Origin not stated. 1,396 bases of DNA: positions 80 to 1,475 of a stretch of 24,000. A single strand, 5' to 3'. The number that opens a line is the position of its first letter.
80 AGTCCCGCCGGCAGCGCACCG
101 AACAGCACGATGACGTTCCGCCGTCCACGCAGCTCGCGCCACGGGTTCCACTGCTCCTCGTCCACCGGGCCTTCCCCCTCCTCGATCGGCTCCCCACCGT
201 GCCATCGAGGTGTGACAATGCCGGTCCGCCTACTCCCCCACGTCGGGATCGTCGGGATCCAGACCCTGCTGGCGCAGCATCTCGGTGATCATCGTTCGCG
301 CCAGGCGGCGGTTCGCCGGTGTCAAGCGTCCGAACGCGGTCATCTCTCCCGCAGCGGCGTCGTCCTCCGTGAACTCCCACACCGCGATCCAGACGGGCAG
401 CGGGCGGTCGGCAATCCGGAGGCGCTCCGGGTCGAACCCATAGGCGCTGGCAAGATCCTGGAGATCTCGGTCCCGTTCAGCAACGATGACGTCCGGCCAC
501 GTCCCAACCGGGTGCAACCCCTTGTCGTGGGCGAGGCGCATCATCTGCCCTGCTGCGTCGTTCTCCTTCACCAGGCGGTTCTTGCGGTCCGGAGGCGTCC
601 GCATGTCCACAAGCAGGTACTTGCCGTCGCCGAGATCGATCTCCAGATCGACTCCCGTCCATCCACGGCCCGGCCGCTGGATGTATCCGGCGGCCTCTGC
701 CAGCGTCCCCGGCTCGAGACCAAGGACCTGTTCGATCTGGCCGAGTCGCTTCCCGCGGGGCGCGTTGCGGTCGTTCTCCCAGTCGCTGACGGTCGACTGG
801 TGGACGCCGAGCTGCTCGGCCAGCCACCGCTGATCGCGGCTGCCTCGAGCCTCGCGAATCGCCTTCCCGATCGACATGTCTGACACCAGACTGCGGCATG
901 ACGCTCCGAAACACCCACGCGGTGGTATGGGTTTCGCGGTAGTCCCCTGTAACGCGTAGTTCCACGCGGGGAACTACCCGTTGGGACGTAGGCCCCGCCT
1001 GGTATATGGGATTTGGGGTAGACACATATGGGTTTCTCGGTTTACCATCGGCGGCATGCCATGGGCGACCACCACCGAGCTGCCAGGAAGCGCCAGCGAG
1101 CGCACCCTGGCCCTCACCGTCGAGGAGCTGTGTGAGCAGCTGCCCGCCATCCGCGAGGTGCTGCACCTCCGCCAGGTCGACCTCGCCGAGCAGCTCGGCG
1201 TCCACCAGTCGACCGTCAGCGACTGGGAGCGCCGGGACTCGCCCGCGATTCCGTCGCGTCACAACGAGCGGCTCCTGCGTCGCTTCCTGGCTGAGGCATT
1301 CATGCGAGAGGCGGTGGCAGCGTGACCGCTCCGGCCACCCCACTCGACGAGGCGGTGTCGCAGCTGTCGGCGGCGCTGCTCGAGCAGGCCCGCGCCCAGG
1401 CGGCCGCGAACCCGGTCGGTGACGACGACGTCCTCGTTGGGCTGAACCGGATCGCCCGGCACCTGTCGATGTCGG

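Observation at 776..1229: A perfect 45-bp inverted repeat encodes the same HTH recognition segment in both divergent switch regulators and brackets the whole switch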

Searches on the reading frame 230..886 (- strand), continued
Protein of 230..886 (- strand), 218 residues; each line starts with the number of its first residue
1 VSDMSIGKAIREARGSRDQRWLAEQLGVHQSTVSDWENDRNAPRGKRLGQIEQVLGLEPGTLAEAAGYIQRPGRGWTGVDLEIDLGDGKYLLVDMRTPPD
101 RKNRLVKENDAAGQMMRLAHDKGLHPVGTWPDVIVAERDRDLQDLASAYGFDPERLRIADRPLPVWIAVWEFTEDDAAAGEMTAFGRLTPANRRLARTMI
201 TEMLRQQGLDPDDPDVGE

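Call 54: search_solved_structures(query=window:230-877:-, max_evalue=0.01, show_alignments=2)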
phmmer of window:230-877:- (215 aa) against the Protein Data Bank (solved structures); distinct sequences matched with E-value up to 0.01: 3.
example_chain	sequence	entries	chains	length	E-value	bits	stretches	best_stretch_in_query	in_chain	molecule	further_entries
8tac_A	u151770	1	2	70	1.1e-06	32.1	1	3-56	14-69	DBP48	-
3bs3_A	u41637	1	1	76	0.00011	25.5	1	10-60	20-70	Putative DNA-binding protein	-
1x57_A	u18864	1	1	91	0.0063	19.8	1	2-55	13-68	Endothelial differentiation-related factor 1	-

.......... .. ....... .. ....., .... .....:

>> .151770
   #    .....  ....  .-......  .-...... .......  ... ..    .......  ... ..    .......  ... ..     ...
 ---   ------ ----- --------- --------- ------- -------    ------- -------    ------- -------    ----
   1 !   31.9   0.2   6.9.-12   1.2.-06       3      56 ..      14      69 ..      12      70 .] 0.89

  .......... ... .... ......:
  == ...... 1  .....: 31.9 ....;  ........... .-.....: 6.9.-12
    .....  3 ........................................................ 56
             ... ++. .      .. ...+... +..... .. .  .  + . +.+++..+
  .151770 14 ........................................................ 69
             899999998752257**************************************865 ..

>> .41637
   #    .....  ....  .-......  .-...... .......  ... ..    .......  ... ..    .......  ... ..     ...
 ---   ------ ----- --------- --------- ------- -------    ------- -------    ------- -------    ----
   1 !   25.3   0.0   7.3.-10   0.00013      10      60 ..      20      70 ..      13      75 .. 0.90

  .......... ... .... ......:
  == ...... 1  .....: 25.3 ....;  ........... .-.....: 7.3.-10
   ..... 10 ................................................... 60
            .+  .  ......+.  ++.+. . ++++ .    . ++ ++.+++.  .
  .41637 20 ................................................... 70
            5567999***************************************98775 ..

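Call 67: predict_structure(alignment_id=A1)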
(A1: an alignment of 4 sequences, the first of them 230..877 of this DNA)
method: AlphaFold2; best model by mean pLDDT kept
length: 215 residues; sequences in the alignment: 4
mean_pLDDT: 75.5   pTM: 0.50
mean pLDDT of the five models: 75.5, 75.1, 75.1, 74.5, 73.8
residues with pLDDT >= 90: 32; 70-90: 123; 50-70: 40; < 50: 20
segments of 3 or more residues with pLDDT < 50: 66-74, 177-184, 213-215
pLDDT, mean of each block of 10 residues (from residue 1): 89 92 91 87 81 83 54 56 86 73 73 78 81 85 81 66 87 58 53 71 75 46
secondary structure, 60 per line:
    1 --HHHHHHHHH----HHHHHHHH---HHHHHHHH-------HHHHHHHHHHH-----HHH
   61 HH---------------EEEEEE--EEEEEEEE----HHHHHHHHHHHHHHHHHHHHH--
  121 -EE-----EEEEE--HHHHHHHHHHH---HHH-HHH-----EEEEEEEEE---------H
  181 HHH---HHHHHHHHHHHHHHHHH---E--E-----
elements in order: H3-11 H16-23 H27-34 H42-52 H58-62 E78-83 E86-93 H98-118 E129-133 H136-146 E162-170 H180-183 H187-203
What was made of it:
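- On XRE / HTH_3 (PF01381) DNA-binding domain: In the repressor model the HTH region has block-mean pLDDT 81-92 and helices at 3-11, 16-23, 27-34, 42-52 and 58-62 (call 67).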

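Call 72: fold_search(model_id=the predicted structure, library=pdb)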
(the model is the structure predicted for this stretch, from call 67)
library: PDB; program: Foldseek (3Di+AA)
matches with E <= 10: 804; with E <= 0.001: 0
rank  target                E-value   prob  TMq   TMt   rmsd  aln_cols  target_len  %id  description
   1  2r1j_L                1.6e-03  1.00  0.28  0.84   1.5        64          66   26  Crystal Structure of the P22 c2 Repressor protein in complex with the synthetic operator 9T (released 2008-04-29)
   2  3jxb_C                3.0e-03  1.00  0.26  0.80   1.3        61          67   28  Crystal structure of the P22 c2 repressor protein in complex with synthetic operator 9C (released 2010-01-19)
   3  6jq1_B                3.2e-03  1.00  0.27  0.43   5.8        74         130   23  Crystal Structure of DdrO from Deinococcus geothermalis (released 2019-08-28)
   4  9a7f_A                3.6e-03  0.99  0.29  0.44  17.1       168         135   18  Integrative model of RGHR-DLDH1 by crosslinking MS and deep learning (released 2024-09-18)
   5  3jxb_D                4.9e-03  1.00  0.26  0.83   1.3        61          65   28  Crystal structure of the P22 c2 repressor protein in complex with synthetic operator 9C (released 2010-01-19)
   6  6jq1_A                5.5e-03  1.00  0.27  0.44   5.8        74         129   23  Crystal Structure of DdrO from Deinococcus geothermalis (released 2019-08-28)
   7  1zz6_B                6.3e-03  0.98  0.26  0.30  13.2       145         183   18  Crystal Structure of Apo-HppE (released 2005-07-26)
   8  2bnm_A                6.3e-03  0.85  0.26  0.28  17.7       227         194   14  The structure of Hydroxypropylphosphonic acid epoxidase from S. wedmorenis. (released 2005-10-05)
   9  7t8i_A                7.5e-03  1.00  0.26  0.81   1.6        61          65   28  Crystal structure of the ImmR transcriptional regulator DNA-binding domain of Bacillus subtilis (released 2022-03-16)
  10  2ofy_A                8.0e-03  1.00  0.26  0.65   5.0        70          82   24  Crystal structure of putative XRE-family transcriptional regulator from Rhodococcus sp. (released 2007-01-16)
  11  1zz7_B                8.5e-03  1.00  0.25  0.30  15.2       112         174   20  Crystal Structure of FeII HppE in Complex with Substrate form 1 (released 2005-07-26)
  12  1zz8_B                8.5e-03  0.97  0.26  0.28  13.9       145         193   19  Crystal Structure of FeII HppE in Complex with Substrate Form 2 (released 2005-07-26)
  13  1zzb_A                9.0e-03  0.99  0.25  0.29  16.3       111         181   24  Crystal Structure of CoII HppE in Complex with Substrate (released 2005-07-26)
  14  1zzc_A                9.6e-03  1.00  0.26  0.31  14.4       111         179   23  Crystal Structure of CoII HppE in Complex with Tris Buffer (released 2005-07-26)
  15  1zz7_A                1.2e-02  0.99  0.26  0.31  14.4       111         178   23  Crystal Structure of FeII HppE in Complex with Substrate form 1 (released 2005-07-26)
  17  1adr_MODEL_1_A        1.3e-02  1.00  0.28  0.74   5.0        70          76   24  DETERMINATION OF THE NUCLEAR MAGNETIC RESONANCE STRUCTURE OF THE DNA-BINDING DOMAIN OF THE P22 C2 REPRESSOR (1 (released 1994-01-31)
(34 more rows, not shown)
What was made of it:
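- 230..886 (-): Repressor gene: 218 aa from GTG 886, or 215 aa from ATG 877 as in RefSeq WP_370325259.1. It has an N-terminal XRE/HTH_3 domain and a C-terminal alpha/beta domain of unknown family. The best Foldseek match of the DNA-binding domain is the P22 c2 repressor, TM 0.84 (call 72).
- On XRE / HTH_3 (PF01381) DNA-binding domain: The best PDB match is the P22 c2 DNA-binding domain, TM 0.84 and rmsd 1.5 (call 72).
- Closest known: CI/Cro. Same: The repressor DNA-binding domain is structurally closest to the P22 c2 DNA-binding domain (TM 0.84, call 72).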

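Call 74: list_cluster_members(proteins=[window:230-877:-, window:1056-1325:+, P0001])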
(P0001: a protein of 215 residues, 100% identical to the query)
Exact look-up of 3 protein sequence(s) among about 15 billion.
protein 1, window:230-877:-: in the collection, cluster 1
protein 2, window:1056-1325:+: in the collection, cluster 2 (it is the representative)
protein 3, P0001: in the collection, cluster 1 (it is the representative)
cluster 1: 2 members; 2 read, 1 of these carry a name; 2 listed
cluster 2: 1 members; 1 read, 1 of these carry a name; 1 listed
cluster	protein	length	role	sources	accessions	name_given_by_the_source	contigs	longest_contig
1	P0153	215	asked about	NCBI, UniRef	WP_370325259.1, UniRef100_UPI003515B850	helix-turn-helix domain-containing protein [Euzebya sp.] | helix-turn-helix domain-containing protein n=1 Tax=Euzebya sp. TaxID=1971409 ...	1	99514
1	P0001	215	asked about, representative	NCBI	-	-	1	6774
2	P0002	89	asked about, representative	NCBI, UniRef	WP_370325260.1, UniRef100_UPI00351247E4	helix-turn-helix domain-containing protein [Euzebya sp.] | helix-turn-helix domain-containing protein n=1 Tax=Euzebya sp. TaxID=1971409 ...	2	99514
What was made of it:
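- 230..886 (-): The accession comes from call 74.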

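Call 75: find_encoding_contigs(protein=window:230-877:-, flank=6000, max_places=4)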
Protein window:230-877:- (215 aa): no gene with exactly this product is on record in the collection.
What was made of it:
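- Tried and rejected: Looking up the 99.5-kb source contig failed (call 75), so the left flank was read from L001 instead.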

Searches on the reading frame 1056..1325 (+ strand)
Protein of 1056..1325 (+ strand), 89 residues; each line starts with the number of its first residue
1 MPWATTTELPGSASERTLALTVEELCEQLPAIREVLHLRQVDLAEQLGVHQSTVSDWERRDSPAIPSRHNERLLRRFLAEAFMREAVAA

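Call 7: search_protein_families(library=pfam, proteins=[window:1056-1325:+], max_evalue=0.01)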
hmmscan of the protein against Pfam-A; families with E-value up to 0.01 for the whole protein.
window:1056-1325:+ (89 aa): 8 families
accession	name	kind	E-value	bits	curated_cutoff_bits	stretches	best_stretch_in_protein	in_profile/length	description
PF01381.28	HTH_3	-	1.3e-06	28.8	23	1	32-62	4-34/55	Helix-turn-helix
PF13560.12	HTH_31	-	7.5e-05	23.4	27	1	27-73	4-50/64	Helix-turn-helix domain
PF07022.19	Phage_CI_repr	-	0.0014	19.3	22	1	40-62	15-37/65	Bacteriophage CI repressor helix-turn-helix domain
PF15943.11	YdaS_toxin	-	0.0017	18.5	30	1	40-68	11-38/65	Bacterial toxin YdaS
PF13384.12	HTH_23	-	0.0021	18.2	24.6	1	31-60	10-40/50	Homeodomain-like domain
PF13744.12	HTH_37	-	0.0023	18.1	27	1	24-60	18-54/80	Helix-turn-helix domain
PF13545.12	HTH_Crp_2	-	0.0091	16.4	27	0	26-55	11-40/70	Crp-like helix-turn-helix domain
PF13518.12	HTH_28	-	0.0092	16.5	25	0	38-60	13-35/52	Helix-turn-helix domain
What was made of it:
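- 1056..1325 (+): Cro-like gene, 89 aa (WP_370325260.1). It is the first gene of the rightward early operon. Pfam HTH_3 scores 28.8 bits against a cutoff of 23 (call 7).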

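Call 8: search_protein_families(library=phrogs, proteins=[window:1056-1325:+], max_evalue=0.01)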
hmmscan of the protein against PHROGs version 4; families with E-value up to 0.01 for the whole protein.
window:1056-1325:+ (89 aa): 18 families
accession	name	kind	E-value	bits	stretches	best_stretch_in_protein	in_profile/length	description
phrog_2104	-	unknown function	1.5e-07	32.5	1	27-74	42-87/103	-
phrog_2967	-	transcription regulation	3.8e-06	27.6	1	23-62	9-48/225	transcriptional regulator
phrog_2339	-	DNA, RNA and nucleotide metabolism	4e-06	27.8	1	22-61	23-62/98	HTH DNA binding protein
phrog_7950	-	transcription regulation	1.4e-05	26.1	1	27-67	10-50/68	transcriptional repressor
phrog_4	-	transcription regulation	2.5e-05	24.4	1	33-64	144-173/400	transcriptional repressor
phrog_7241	-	transcription regulation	3.4e-05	24.9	1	27-61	64-98/122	transcriptional regulator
phrog_8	-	transcription regulation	3.8e-05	24.3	1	33-62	166-195/346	transcriptional regulator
phrog_2328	-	transcription regulation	0.0001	23.1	1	24-61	15-52/128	transcriptional repressor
phrog_664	-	DNA, RNA and nucleotide metabolism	0.00019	22.4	1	36-76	99-139/210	DNA binding protein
phrog_8008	-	DNA, RNA and nucleotide metabolism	0.00035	21.2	1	43-73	20-45/66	DNA binding protein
phrog_3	-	transcription regulation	0.0019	19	1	27-65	91-125/430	transcriptional repressor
phrog_5119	-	unknown function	0.0031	18.3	1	27-80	56-107/152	-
phrog_4779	-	transcription regulation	0.0033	18.9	1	29-63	7-41/98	transcriptional regulator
phrog_14076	-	transcription regulation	0.0042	18.6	1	27-77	16-67/86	transcriptional regulator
phrog_1373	-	transcription regulation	0.0044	18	1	25-60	64-99/166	transcriptional regulator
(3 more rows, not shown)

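Call 13: find_homologous_proteins(query=window:1056-1325:+)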
Query window:1056-1325:+ (89 aa): 1 proteins with E <= 0.001 among 6 candidates.
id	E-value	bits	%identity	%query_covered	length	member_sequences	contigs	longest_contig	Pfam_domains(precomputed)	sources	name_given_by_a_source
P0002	1.7e-50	186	100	100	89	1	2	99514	PF01381.29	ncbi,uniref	ncbi:helix-turn-helix domain-containing protein [Euzebya sp.]|uniref:helix-turn-helix domain-contain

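Call 14: find_encoding_contigs(protein=P0002, flank=10000, max_places=10)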
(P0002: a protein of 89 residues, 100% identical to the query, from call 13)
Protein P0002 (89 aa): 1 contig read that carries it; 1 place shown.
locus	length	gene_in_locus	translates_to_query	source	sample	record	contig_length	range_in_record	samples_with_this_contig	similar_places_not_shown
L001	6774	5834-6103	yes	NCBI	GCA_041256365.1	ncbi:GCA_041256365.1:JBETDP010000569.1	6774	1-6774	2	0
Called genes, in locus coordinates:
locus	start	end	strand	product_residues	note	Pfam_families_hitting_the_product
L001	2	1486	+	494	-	?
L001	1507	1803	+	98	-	-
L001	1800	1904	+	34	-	-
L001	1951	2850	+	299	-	PF13489:Methyltransf_23, PF08241:Methyltransf_11, PF08242:Methyltransf_12, PF13649:Methyltransf_25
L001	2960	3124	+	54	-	-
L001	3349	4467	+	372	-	PF00589:Phage_integrase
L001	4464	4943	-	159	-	-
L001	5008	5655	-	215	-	PF01381:HTH_3, PF13560:HTH_31 (weak)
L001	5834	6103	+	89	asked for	PF01381:HTH_3 (weak)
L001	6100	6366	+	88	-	PF12728:HTH_17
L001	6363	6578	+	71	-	-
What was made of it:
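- The only recombinase is the prophage integrase, two genes away (call 14).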

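Call 53: search_dna_similar(query=window:1056-1322:+, collection=phages, mode=protein, max_rows=15, max_evalue=0.001)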
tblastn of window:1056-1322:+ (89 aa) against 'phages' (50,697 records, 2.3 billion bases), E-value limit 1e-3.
Records with a match: 2; places in all: 2; records where one place covers at least 80% of the query: 0.
Best place of each record, by identity: <60% 2.
By first word of the organism name: Salisaeta 2.
By host as written in the record: Salisaeta sp. SP9-1 2.
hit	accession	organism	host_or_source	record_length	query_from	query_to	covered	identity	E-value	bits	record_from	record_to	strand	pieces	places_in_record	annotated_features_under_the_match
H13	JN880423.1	Salisaeta icosahedral phage 1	Salisaeta sp. SP9-1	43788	28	68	46%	54.8%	3e-5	45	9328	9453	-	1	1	hypothetical protein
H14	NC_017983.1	Salisaeta icosahedral phage 1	Salisaeta sp. SP9-1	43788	28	68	46%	54.8%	3e-5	45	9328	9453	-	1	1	transcriptional regulator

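Call 66: find_related_loci(query=A3, collection=viral_contigs, flank=3000)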
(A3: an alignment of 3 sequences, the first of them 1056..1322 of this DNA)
Query A3 (89 aa) in viral_contigs; peptide patterns used: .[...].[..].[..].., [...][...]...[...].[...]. (x = any residue, [..] = any of these).
264 stretches matched a pattern; 13 encode a relative of the query (tblastn E <= 1e-3); 13 distinct loci.
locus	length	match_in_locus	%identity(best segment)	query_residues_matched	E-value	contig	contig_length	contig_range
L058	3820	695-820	43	17-58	2e-7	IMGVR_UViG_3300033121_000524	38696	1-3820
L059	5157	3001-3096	50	27-58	6e-7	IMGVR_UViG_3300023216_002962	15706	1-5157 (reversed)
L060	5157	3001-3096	50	27-58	9e-7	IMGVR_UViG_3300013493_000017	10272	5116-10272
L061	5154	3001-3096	50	27-58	9e-7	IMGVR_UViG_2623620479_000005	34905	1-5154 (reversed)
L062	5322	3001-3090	50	29-58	2e-6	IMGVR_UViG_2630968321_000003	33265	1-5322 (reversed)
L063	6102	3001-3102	62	27-59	2e-6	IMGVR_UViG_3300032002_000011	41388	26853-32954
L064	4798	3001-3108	47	23-58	5e-6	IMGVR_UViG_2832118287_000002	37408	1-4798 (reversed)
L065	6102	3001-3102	44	25-58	6e-6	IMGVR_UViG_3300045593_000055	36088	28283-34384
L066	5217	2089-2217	45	38-81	6e-6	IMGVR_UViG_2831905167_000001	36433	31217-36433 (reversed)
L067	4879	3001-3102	50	39-74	9e-6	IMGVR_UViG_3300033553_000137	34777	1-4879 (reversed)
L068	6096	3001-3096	50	40-70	1e-5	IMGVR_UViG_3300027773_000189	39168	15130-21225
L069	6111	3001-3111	43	27-63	2e-5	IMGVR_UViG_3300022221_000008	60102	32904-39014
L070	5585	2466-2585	39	29-69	2e-5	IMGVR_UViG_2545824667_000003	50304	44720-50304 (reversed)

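Call 73: predict_structure(protein=window:1056-1322:+)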
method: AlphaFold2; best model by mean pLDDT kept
length: 89 residues; sequences in the alignment: 1
mean_pLDDT: 65.8   pTM: 0.46
mean pLDDT of the five models: 65.8, 63.0, 59.8, 50.9, 49.7
residues with pLDDT >= 90: 0; 70-90: 47; 50-70: 26; < 50: 16
segments of 3 or more residues with pLDDT < 50: 1-16
pLDDT, mean of each block of 10 residues (from residue 1): 39 50 72 78 78 72 64 74 65
secondary structure, 60 per line:
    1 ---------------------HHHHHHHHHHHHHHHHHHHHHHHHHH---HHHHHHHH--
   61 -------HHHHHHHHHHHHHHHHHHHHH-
elements in order: H22-47 H51-58 H68-88
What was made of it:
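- On XRE / HTH_3 (PF01381) DNA-binding domain: The single-sequence Cro model is poor, with pLDDT 66 (call 73), so the result is inconclusive for Cro.
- Tried and rejected: The single-sequence model of Cro was of low confidence (call 73).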
